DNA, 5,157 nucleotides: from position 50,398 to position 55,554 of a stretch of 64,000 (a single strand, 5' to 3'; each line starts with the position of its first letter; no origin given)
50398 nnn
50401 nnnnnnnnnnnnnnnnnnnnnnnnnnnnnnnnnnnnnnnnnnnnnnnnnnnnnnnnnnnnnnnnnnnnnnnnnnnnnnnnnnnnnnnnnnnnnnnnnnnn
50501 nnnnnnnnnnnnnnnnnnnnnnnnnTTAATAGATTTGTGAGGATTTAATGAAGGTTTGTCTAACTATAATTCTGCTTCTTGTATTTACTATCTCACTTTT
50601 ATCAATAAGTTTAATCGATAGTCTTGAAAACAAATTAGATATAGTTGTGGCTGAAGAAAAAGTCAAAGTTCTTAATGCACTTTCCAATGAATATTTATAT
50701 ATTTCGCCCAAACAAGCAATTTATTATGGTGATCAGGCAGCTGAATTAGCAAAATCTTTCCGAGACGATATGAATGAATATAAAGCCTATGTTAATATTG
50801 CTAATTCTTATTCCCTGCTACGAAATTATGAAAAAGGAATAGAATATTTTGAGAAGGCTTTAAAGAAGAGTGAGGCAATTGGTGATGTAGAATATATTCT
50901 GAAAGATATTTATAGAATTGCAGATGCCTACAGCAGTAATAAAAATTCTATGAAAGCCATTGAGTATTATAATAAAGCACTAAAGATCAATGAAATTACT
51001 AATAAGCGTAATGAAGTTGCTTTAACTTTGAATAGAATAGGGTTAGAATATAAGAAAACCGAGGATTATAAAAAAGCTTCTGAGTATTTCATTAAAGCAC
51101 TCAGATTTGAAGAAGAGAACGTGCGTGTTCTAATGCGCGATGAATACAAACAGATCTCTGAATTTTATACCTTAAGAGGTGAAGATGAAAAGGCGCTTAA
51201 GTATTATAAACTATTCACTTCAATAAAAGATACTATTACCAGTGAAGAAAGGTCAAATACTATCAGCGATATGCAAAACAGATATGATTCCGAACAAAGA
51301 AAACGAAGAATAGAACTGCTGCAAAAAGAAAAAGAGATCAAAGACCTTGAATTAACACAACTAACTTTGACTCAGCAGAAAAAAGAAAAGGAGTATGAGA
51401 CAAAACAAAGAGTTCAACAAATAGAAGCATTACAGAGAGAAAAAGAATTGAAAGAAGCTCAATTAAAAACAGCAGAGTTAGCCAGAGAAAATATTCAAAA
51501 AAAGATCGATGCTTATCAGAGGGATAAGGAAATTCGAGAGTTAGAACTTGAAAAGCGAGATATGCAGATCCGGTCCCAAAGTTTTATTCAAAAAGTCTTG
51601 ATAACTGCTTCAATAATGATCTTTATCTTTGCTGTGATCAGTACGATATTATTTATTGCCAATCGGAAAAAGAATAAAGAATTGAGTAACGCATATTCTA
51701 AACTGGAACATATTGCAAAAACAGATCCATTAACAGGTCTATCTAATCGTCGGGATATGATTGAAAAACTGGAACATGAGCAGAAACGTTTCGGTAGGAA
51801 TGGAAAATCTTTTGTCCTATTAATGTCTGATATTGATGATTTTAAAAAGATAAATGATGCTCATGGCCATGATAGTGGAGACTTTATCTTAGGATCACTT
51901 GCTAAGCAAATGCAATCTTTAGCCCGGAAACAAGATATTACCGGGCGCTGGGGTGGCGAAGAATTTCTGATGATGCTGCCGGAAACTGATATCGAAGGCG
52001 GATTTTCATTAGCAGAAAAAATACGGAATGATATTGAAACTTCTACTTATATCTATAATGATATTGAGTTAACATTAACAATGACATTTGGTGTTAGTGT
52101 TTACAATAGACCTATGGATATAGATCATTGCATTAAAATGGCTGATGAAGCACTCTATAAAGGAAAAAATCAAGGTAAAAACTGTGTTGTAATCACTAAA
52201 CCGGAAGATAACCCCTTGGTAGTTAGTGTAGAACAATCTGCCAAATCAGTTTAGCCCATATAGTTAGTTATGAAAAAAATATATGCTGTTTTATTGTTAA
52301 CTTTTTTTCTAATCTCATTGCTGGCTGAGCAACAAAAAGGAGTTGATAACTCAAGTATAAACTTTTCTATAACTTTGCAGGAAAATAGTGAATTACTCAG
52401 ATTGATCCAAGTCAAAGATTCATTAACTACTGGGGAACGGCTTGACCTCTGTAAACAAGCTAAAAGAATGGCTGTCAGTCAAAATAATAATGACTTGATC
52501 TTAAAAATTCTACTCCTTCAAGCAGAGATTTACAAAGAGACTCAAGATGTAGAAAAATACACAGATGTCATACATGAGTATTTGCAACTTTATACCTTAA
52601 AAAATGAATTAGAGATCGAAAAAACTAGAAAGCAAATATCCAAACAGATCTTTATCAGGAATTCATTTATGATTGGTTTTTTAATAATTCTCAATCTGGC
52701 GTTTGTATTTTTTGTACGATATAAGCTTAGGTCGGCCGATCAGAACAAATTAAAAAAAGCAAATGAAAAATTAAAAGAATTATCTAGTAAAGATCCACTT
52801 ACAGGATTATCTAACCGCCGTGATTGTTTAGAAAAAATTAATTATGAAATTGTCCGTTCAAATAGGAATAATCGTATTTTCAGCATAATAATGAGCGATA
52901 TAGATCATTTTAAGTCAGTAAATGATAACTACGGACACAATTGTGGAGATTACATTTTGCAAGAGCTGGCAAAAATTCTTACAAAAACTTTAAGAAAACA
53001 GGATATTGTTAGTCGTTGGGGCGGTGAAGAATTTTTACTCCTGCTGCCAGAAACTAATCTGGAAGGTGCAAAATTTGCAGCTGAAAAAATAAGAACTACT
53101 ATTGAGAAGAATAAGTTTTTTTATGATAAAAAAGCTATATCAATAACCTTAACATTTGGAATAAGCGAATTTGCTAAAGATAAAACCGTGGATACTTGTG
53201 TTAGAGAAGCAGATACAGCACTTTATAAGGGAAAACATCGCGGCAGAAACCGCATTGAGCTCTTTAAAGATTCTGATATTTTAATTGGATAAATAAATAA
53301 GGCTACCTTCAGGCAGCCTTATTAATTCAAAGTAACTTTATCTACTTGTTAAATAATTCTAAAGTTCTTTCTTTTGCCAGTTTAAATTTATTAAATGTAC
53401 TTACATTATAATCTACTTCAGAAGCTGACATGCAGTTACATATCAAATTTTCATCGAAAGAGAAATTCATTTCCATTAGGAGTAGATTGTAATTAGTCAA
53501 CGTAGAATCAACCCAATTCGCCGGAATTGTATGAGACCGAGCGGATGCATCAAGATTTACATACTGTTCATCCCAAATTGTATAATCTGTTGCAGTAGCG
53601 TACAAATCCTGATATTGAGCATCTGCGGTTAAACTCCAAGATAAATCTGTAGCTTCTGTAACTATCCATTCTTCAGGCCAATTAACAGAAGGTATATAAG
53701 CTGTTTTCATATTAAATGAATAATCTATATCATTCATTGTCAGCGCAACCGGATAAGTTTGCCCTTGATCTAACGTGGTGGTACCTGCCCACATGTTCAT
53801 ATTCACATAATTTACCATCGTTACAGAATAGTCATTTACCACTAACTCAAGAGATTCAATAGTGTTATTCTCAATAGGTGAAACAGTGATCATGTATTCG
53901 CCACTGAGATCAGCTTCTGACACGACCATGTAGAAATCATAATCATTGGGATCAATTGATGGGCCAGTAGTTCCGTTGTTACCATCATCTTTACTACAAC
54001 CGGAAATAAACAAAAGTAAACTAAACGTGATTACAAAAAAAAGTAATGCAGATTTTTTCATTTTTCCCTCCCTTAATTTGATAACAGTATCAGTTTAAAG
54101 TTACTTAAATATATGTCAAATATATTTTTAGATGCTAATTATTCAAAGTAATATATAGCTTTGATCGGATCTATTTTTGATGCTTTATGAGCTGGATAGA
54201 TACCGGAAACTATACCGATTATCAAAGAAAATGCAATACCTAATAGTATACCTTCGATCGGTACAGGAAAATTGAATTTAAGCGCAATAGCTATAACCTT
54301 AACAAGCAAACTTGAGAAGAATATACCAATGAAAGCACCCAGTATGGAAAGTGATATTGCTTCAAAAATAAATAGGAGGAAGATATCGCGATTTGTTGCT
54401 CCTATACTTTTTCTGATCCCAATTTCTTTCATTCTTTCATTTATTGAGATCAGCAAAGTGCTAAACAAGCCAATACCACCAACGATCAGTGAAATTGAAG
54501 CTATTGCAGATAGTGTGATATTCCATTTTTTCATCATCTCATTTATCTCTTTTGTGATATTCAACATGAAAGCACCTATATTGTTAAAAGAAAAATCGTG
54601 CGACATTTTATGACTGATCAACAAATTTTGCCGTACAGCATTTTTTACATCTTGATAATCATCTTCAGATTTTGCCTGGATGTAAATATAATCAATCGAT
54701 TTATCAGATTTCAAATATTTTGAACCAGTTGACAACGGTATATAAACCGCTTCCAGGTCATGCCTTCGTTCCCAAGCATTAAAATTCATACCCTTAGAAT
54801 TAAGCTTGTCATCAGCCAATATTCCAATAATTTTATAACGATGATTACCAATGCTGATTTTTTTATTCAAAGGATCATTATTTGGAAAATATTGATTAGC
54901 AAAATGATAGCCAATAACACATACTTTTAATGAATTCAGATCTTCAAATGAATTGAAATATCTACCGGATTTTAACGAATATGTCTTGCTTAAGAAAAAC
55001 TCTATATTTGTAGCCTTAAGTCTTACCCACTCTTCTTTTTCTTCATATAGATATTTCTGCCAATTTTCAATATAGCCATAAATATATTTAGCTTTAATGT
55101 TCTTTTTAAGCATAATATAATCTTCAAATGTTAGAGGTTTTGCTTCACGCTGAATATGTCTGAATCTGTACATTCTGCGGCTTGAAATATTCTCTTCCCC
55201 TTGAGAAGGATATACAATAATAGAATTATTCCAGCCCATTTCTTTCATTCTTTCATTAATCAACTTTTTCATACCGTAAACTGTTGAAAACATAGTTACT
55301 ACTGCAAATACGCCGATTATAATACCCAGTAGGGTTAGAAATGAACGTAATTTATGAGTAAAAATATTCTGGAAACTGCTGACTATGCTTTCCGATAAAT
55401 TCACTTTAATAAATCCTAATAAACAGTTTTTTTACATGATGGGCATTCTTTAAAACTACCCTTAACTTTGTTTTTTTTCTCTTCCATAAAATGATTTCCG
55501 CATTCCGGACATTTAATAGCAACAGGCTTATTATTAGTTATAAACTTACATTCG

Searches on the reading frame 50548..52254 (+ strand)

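Call 56: search_protein_families(library=pfam, proteins=[window:50548-52254:+], max_evalue=0.00001)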
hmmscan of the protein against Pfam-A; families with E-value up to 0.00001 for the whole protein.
window:50548-52254:+ (568 aa): 8 families
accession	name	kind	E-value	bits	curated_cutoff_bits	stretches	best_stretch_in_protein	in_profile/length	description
PF00990.26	GGDEF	-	2.1e-41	141.8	23.8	1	390-545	1-160/161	Diguanylate cyclase, GGDEF domain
PF00515.34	TPR_1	-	1.6e-18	66.1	27.8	1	79-106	2-29/34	Tetratricopeptide repeat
PF13424.12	TPR_12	-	3.9e-16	59.5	30.1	2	79-148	4-75/77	Tetratricopeptide repeat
PF13181.12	TPR_8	-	1.3e-14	53.5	25.7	0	78-106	1-29/34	Tetratricopeptide repeat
PF07719.23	TPR_2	-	6.1e-12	45.1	27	0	79-107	2-30/34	Tetratricopeptide repeat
PF13176.12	TPR_7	-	2.9e-07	30.5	27.9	0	80-108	1-29/36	Tetratricopeptide repeat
PF13374.12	TPR_10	-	1.9e-06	28.1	27.5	0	80-110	4-34/42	Tetratricopeptide repeat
PF13428.12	TPR_14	-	6.1e-06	26.9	23.5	0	80-108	3-31/44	Tetratricopeptide repeat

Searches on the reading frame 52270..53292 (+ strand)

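Call 56: search_protein_families(library=pfam, proteins=[window:52270-53292:+], max_evalue=0.00001)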
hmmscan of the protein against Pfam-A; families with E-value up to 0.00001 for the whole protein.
window:52270-53292:+ (340 aa): 1 family
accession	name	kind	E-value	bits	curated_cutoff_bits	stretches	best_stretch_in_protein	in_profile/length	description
PF00990.26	GGDEF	-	7.1e-47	159.6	23.8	1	174-328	3-161/161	Diguanylate cyclase, GGDEF domain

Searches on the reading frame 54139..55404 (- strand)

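Call 56: search_protein_families(library=pfam, proteins=[window:54139-55404:-], max_evalue=0.00001)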
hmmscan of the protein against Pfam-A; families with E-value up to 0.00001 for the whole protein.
window:54139-55404:- (421 aa): 2 families
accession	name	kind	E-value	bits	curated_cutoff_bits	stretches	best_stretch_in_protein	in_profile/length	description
PF12704.14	MacB_PCD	-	3e-36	126.1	27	1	21-259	1-206/207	MacB-like periplasmic core domain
PF02687.27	FtsX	-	9e-23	81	25.5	1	300-413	2-120/120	FtsX-like permease C-terminal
